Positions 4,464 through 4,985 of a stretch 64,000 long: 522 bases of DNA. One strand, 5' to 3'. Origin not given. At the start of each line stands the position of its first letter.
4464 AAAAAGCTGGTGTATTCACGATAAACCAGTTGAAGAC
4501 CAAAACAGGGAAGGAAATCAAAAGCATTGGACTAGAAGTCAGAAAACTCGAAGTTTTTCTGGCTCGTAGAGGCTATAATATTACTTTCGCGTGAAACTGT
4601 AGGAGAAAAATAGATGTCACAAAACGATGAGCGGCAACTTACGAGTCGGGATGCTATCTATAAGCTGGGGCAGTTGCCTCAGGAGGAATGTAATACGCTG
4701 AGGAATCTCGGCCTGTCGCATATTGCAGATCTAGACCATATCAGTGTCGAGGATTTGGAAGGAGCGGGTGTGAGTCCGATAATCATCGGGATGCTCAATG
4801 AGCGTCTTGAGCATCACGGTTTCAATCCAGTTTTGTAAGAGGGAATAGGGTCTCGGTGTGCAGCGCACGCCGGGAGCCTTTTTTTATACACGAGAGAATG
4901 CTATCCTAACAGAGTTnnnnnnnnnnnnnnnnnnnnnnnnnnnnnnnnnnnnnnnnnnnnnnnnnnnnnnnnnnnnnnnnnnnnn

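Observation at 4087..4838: Three tandem small genes each encoding only an RNA-polymerase alpha-CTD-like HhH domain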

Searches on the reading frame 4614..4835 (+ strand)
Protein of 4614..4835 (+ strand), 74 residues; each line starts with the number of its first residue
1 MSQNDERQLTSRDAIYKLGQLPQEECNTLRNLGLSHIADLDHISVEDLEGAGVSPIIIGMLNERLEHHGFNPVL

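Call 3: search_protein_families(library=pfam, proteins=[window:4614-4835:+], max_evalue=10)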
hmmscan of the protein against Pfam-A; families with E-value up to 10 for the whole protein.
window:4614-4835:+ (74 aa): 1 family
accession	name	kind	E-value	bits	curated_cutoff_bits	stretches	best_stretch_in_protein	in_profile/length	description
PF22931.4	SAM_TNK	-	0.043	14.3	25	1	31-55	20-44/56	SAM domain-like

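Call 4: search_protein_families(library=ncbifam, proteins=[window:4614-4835:+], max_evalue=10)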
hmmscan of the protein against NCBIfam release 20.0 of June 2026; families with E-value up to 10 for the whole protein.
window:4614-4835:+ (74 aa): 1 family
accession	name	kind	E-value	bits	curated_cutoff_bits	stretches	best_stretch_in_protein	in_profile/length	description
NF011125.0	PRK14553.1-5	equivalog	0.068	13.6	201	1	27-74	11-57/105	ribosomal-processing cysteine protease Prp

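Call 8: search_solved_structures(query=window:4614-4835:+, max_evalue=10, show_alignments=2)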
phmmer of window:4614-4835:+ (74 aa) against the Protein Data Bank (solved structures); distinct sequences matched with E-value up to 10: 0.

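Call 9: find_homologous_proteins(query=window:4614-4835:+, max_evalue=0.01)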
Query window:4614-4835:+ (74 aa): 3 proteins with E <= 0.01 among 3 candidates.
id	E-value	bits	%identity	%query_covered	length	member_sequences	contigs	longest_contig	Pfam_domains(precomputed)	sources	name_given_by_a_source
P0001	2.1e-41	157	99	100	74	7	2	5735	-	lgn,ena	-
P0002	1.9e-21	93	64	100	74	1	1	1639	-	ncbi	-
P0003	1.9e-18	84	59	100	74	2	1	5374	-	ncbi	-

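Call 11: find_encoding_contigs(protein=P0002, flank=10000)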
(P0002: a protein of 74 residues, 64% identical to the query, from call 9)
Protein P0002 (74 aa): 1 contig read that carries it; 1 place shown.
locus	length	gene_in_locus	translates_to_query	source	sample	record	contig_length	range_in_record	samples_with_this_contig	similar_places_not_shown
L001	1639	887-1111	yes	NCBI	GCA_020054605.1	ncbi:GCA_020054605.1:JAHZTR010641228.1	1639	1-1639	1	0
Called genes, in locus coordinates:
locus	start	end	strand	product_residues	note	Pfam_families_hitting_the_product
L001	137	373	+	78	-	-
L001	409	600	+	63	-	-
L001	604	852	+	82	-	-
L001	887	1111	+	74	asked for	-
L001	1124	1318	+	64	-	-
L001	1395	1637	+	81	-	?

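Call 12: find_encoding_contigs(protein=P0003, flank=10000)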
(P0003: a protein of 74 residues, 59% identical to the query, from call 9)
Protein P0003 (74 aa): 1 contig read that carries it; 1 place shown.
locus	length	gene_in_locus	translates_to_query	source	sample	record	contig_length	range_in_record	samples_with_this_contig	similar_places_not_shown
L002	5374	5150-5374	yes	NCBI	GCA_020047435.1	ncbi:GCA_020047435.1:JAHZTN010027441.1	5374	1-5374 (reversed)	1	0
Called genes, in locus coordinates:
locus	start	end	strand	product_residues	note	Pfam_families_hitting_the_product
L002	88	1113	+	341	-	PF01073:3Beta_HSD, PF01370:Epimerase, PF02719:Polysacc_synt_2, PF04321:RmlD_sub_bind, PF05368:NmrA (faint), PF07993:NAD_binding_4, PF16363:GDP_Man_Dehyd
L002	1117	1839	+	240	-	PF00005:ABC_tran, PF02463:SMC_N (weak), PF03266:NTPase_1 (faint), PF13304:AAA_21 (faint)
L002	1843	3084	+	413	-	PF12704:MacB_PCD, PF02687:FtsX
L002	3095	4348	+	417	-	PF12704:MacB_PCD, PF02687:FtsX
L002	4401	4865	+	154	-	-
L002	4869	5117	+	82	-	-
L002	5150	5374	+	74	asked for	?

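Call 19: find_related_loci(query=A1, collection=genome_contigs, flank=6000)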
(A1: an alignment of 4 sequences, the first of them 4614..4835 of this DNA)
Query A1 (74 aa) in genome_contigs; peptide patterns used: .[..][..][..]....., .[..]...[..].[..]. (x = any residue, [..] = any of these).
33 stretches matched a pattern; 1 encode a relative of the query (tblastn E <= 1e-3); 1 distinct loci.
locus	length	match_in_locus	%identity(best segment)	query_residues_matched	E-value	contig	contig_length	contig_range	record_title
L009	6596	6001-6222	58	1-74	4e-28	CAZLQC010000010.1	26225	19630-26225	MAG TPA_asm: uncultured Bdellovibrionales bacterium isolate SRP286056_co1_457 genome assembly, contig: NODE_2104_length_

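Call 24: predict_structure(alignment_id=A1)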
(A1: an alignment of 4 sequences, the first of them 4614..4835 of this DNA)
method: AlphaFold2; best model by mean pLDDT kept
length: 74 residues; sequences in the alignment: 4
mean_pLDDT: 68.0   pTM: 0.54
mean pLDDT of the five models: 68.0, 67.5, 62.1, 60.2, 58.2
residues with pLDDT >= 90: 0; 70-90: 41; 50-70: 21; < 50: 12
segments of 3 or more residues with pLDDT < 50: 1-10
pLDDT, mean of each block of 10 residues (from residue 1): 44 53 70 69 81 81 75 75
secondary structure, 60 per line:
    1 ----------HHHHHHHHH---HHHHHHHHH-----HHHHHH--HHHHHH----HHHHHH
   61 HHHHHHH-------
elements in order: H11-19 H23-31 H37-42 H45-50 H55-67

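Call 29: search_solved_structures(query=A1, max_evalue=10, show_alignments=3)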
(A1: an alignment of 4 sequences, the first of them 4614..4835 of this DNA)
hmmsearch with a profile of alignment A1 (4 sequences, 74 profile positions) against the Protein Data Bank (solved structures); distinct sequences matched with E-value up to 10: 3.
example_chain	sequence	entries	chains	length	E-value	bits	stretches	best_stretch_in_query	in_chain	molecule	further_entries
3etr_A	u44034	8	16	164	0.53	13.8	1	25-68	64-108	Xanthine dehydrogenase/oxidase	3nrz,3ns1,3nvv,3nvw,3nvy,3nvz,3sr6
3eub_A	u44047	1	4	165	0.54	13.8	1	25-68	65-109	Xanthine dehydrogenase/oxidase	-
1fiq_A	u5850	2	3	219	0.91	13.1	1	27-68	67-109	XANTHINE OXIDASE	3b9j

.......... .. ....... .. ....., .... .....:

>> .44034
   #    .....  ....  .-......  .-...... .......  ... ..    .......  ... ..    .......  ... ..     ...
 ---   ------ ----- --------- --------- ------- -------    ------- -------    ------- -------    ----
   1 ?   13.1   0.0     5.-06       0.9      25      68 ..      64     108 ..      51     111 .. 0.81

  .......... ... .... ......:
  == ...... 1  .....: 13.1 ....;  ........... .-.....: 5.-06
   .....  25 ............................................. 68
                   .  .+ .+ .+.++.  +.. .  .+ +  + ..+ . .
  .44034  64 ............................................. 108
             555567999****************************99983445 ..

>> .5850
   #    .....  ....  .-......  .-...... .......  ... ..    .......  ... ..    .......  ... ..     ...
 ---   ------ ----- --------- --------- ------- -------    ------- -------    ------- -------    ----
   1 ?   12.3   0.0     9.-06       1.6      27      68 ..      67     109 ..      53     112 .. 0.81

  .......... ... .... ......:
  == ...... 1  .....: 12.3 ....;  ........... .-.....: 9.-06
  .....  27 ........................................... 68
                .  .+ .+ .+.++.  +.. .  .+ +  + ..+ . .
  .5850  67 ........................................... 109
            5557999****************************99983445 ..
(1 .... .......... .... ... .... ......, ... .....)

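Call 33: search_protein_families(library=pfam, proteins=[L002:4401-4862:+, L009:5250-5693:+, L002:4869-5114:+, L009:5718-5963:+, L002:5150-5371:+, L009:6001-6222:+, L009:6238-6429:+, L001:1124-1315:+], max_evalue=10)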
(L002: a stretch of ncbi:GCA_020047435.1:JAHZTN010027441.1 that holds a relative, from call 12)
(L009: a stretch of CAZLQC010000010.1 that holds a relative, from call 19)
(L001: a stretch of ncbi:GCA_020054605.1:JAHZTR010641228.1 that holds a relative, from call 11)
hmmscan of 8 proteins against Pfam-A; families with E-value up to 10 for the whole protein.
L002:4401-4862:+ (154 aa): 0 families

L009:5250-5693:+ (148 aa): 3 families
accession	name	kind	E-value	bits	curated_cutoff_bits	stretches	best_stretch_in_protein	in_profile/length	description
PF22993.4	SAM_EPH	-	0.027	14.7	27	1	109-139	26-56/60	Ephrin receptor 1 SAM domain-like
PF02781.21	G6PD_C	-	0.059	12.8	27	1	56-81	42-67/296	Glucose-6-phosphate dehydrogenase, C-terminal domain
PF21145.3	C4_MG1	-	0.17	12.2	21.4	1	13-46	8-41/112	Complement C4, MG1 domain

L002:4869-5114:+ (82 aa): 1 family
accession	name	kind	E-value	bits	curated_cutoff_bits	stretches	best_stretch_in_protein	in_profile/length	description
PF22291.1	DUF6964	-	0.15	12.2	24.5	1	28-47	8-27/36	Family of unknown function (DUF6964)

L009:5718-5963:+ (82 aa): 0 families

L002:5150-5371:+ (74 aa): 2 families
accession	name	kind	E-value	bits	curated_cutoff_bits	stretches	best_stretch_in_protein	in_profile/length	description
PF22931.4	SAM_TNK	-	2.1e-05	24.9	25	1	21-65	10-54/56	SAM domain-like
PF21100.3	MCM_C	-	0.18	12.1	27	1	46-70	29-52/64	MCM protein C-terminal winged helix-turn-helix domain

L009:6001-6222:+ (74 aa): 2 families
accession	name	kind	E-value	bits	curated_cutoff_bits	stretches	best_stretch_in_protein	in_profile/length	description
PF22931.4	SAM_TNK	-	5.1e-05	23.7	25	1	21-65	10-54/56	SAM domain-like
PF14794.11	DUF4479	-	0.17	12.2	25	1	54-74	48-68/71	Domain of unknown function (DUF4479)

L009:6238-6429:+ (64 aa): 0 families

L001:1124-1315:+ (64 aa): 2 families
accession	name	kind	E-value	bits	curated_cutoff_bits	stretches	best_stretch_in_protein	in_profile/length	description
PF08954.16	Trimer_CC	-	0.014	15.5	27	1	52-63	36-47/52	Trimerisation motif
PF10393.14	Matrilin_ccoil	-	0.065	13.4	26.3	1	29-49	18-36/45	Trimeric coiled-coil oligomerisation domain of matrilin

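Call 37: find_related_loci(query=A1, collection=metagenome_contigs, flank=4000)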
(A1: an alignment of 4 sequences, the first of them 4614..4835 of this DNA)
Query A1 (74 aa) in metagenome_contigs; peptide patterns used: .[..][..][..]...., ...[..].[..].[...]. (x = any residue, [..] = any of these).
175 stretches matched a pattern; 1 encode a relative of the query (tblastn E <= 1e-3); 1 distinct loci.
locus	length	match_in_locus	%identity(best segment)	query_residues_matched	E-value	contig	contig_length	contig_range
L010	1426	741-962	97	1-74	3e-49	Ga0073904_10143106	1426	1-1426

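Call 49: search_protein_representatives(alignment_id=A1)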
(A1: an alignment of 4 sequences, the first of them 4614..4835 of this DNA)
Query: 4 sequences, 74 profile positions. Proteins with E-value up to 0.001 (for the whole library): 7; up to 1e-10: 1; up to 1e-30: 1. The best 7 are listed.
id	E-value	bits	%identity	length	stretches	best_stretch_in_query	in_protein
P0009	3.1e-38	146.0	-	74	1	1-74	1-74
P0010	4.8e-07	46.0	-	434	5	35-55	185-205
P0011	1.1e-06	44.9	-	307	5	10-35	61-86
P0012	2.6e-05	40.5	-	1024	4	21-69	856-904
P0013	4.2e-04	36.6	-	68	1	27-73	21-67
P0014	4.2e-04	36.6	-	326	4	7-58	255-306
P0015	8.6e-04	35.6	-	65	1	9-74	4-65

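Call 51: fold_search(model_id=the predicted structure, library=pdb)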
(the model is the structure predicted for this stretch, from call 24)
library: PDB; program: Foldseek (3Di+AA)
matches with E <= 10: 89; with E <= 0.001: 0
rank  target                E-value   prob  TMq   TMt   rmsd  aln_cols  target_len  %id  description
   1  1doq                  4.1e-01  0.89  0.61  0.65   2.4        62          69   22  THE C-TERMINAL DOMAIN OF THE RNA POLYMERASE ALPHA SUBUNIT FROM THERMUS THERMOPHILUS (released 2000-01-05)
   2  8f1i_H                9.0e-01  0.82  0.65  0.19   2.2        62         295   16  SigN RNA polymerase early-melted intermediate bound to mismatch fragment dhsU36mm1 (-12T) (released 2023-04-05)
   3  8y5l_A1               1.0e+00  0.87  0.68  0.19   2.0        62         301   16  E.coli transcription translation coupling complex in TTC-B state 1 (subclass1) containing mRNA with 30-mer spacer, Nu (released 2025-08-13)
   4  1coo                  1.1e+00  0.63  0.57  0.53   2.1        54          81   20  THE COOH-TERMINAL DOMAIN OF RNA POLYMERASE ALPHA SUBUNIT (released 1996-03-08)
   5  4zh2_A                1.2e+00  0.82  0.68  0.19   2.0        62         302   16  Crystal structure of Escherichia coli RNA polymerase in complex with CBR703 (released 2015-08-05)
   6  2zud_A                1.4e+00  0.60  0.56  0.16   2.3        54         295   26  Crystal Structure of Left-handed RadA Filament (released 2009-04-07)
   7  8igr_G                1.5e+00  0.60  0.60  0.18   2.2        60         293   17  Cryo-EM structure of CII-dependent transcription activation complex (released 2023-05-17)
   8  1y88                  1.6e+00  0.63  0.58  0.26   2.1        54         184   20  Crystal Structure of Protein of Unknown Function AF1548 (released 2004-12-21)
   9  8om2_2                1.6e+00  0.28  0.50  0.39   4.3        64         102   19  Small subunit of yeast mitochondrial ribosome in complex with METTL17/Rsm22. (released 2024-01-10)
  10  2bke                  1.7e+00  0.54  0.60  0.17   2.6        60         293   23  Conformational Flexibility Revealed by the Crystal Structure of a Crenarchaeal RadA (released 2005-03-16)
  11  8y5t_A2               2.0e+00  0.69  0.68  0.73   2.0        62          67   16  E.coli Transcription translation coupling complex in TTC-B state 5 (subclass 3) containing mRNA with 27-mer spacer, N (released 2025-08-13)
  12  9zum_D                2.0e+00  0.63  0.62  0.58   2.0        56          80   20  Structure of the Caulobacter crescentus RNAP alpha-CTD bound to AT rich DNA (released 2026-02-25)
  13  2zuc_B                2.0e+00  0.54  0.57  0.16   2.2        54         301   26  Crystal structure of left-handed RadA filament (released 2009-04-07)
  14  8re4_A                2.0e+00  0.47  0.66  0.18  10.7        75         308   16  Cryo-EM structure of bacterial RNA polymerase-sigma54 initial transcribing complex - 5nt pre-translocated complex (released 2024-01-17)
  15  2y9t_MODEL_1_A        2.0e+00  0.20  0.46  0.43   6.8        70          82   21  Structural basis of p63a SAM domain mutants involved in AEC syndrome (released 2011-08-03)
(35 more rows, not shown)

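Call 52: search_protein_families(library=pfam, proteins=[P0012, P0013, P0015, P0010, P0014], max_evalue=1)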
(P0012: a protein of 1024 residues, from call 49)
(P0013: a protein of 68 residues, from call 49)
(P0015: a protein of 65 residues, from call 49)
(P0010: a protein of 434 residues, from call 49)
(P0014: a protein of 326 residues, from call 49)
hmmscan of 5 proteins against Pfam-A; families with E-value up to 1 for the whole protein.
P0012 (1024 aa): 26 families (the best 25 are shown)
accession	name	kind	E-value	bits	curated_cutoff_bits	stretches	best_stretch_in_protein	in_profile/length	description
PF03118.21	RNA_pol_A_CTD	-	2.2e-50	168.7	23.8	7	127-182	12-67/67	Bacterial RNA polymerase, alpha chain C terminal domain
PF14520.12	HHH_5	-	9.9e-27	93.6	27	3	735-770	18-53/57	Helix-hairpin-helix domain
PF21794.3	RAD51D_N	-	1e-10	42.1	27.3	2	134-176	11-53/60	RAD51D, N-terminal domain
PF21999.2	IMS_HHH_1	-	8.4e-10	39.4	27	0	732-757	11-36/53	DNA polymerase-iota, thumb domain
PF22993.4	SAM_EPH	-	1.5e-09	37.9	27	2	137-180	17-59/60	Ephrin receptor 1 SAM domain-like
PF00633.29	HHH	-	1.1e-07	31.8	24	1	750-769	9-28/30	Helix-hairpin-helix motif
PF12836.13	HHH_3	-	3.6e-07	30.6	27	0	370-391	42-63/65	Helix-hairpin-helix motif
PF14716.13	HHH_8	-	4.5e-07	30.6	30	1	750-773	46-69/73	Helix-hairpin-helix domain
PF07647.24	SAM_2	-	1.1e-05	25.9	20.5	0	858-888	19-49/66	SAM domain (Sterile alpha motif)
PF21907.4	SAM_CEP-1_C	-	2.2e-05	25.1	26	0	857-878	49-70/103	CEP-1 C-terminal SAM domain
PF22931.4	SAM_TNK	-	8.2e-05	23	25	0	968-997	21-50/56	SAM domain-like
PF12482.14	DUF3701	-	9.7e-05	22.9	26.9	0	347-396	20-73/93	Phage integrase protein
PF21704.3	POLH-Rev1_HhH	-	0.00012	22.6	27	0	862-884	16-38/56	DNApol eta/Rev1, HhH motif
PF12826.13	HHH_2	-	0.00024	21.6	27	0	150-182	25-57/64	Helix-hairpin-helix motif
PF00536.37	SAM_1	-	0.00032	21.4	23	0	140-164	21-44/64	SAM domain (Sterile alpha motif)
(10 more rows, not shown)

P0013 (68 aa): 3 families
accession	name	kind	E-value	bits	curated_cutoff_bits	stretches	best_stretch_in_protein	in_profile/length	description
PF03118.21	RNA_pol_A_CTD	-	0.0021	18.2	23.8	1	7-43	12-48/67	Bacterial RNA polymerase, alpha chain C terminal domain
PF22993.4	SAM_EPH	-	0.079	13.1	27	1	23-59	23-59/60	Ephrin receptor 1 SAM domain-like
PF24227.1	DUF7443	-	0.16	12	27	1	26-44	18-36/58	Domain of unknown function (DUF7443)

P0015 (65 aa): 0 families

P0010 (434 aa): 5 families
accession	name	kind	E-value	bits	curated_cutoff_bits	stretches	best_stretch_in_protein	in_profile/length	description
PF06234.18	TmoB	-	0.00049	20.7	25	0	207-224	59-76/78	Toluene-4-monooxygenase system protein B (TmoB)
PF03548.22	LolA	-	0.042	14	23.6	0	6-99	48-138/165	Outer membrane lipoprotein carrier protein LolA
PF02916.20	DNA_PPF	-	0.062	14.2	25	0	178-213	47-82/116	DNA polymerase processivity factor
PF04096.20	Nucleoporin2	-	0.23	12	28.4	0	239-274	15-50/148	Nup98-96 autopeptidase S59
PF13229.12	Beta_helix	-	0.3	11.1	25.9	0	6-68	56-118/158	Right handed beta helix region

P0014 (326 aa): 3 families
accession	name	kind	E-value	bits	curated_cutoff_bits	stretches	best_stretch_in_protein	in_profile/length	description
PF13306.12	LRR_5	-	7.3e-52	175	27.7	3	2-112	17-123/127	BspA type Leucine rich repeat region (6 copies)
PF09076.15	Crystall_2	-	0.0093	16.2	25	0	85-101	12-27/70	Beta/Gamma crystallin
PF08758.17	Cadherin_pro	-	0.74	10.5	23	0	168-185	29-46/90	Cadherin prodomain like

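Call 53: find_encoding_contigs(protein=P0013, flank=6000)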
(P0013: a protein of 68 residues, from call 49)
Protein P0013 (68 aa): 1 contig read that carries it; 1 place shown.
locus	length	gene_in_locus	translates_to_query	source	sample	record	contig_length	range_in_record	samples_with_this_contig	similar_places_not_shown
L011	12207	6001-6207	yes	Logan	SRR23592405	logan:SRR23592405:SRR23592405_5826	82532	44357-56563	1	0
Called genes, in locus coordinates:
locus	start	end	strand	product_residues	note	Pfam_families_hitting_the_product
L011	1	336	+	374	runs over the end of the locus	PF13439:Glyco_transf_4, PF20706:GT4-conflict, PF00534:Glycos_transf_1, PF13692:Glyco_trans_1_4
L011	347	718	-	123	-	-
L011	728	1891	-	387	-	-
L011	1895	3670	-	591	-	-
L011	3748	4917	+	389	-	PF00534:Glycos_transf_1, PF13692:Glyco_trans_1_4, PF13524:Glyco_trans_1_2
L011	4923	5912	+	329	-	PF01073:3Beta_HSD, PF01370:Epimerase, PF02719:Polysacc_synt_2, PF04321:RmlD_sub_bind, PF05368:NmrA (faint), PF07993:NAD_binding_4, PF16363:GDP_Man_Dehyd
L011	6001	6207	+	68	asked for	-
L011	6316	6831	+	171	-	PF00293:NUDIX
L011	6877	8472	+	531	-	PF00005:ABC_tran, PF02463:SMC_N (faint), PF13476:AAA_23 (faint), PF13555:AAA_29 (faint), PF13304:AAA_21 (faint), PF00005:ABC_tran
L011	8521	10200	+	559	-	PF21760:SecD_1st, PF13616:Rotamase_3, PF00639:Rotamase, PF22599:SecDF_P1_head, PF00873:ACR_tran (weak), PF03176:MMPL, PF02355:SecD_SecF_C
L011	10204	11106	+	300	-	PF07549:Sec_GG (weak), PF02355:SecD_SecF_C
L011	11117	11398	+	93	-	-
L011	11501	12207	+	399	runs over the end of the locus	PF00579:tRNA-synt_1b, PF22421:SYY_C-terminal, PF01479:S4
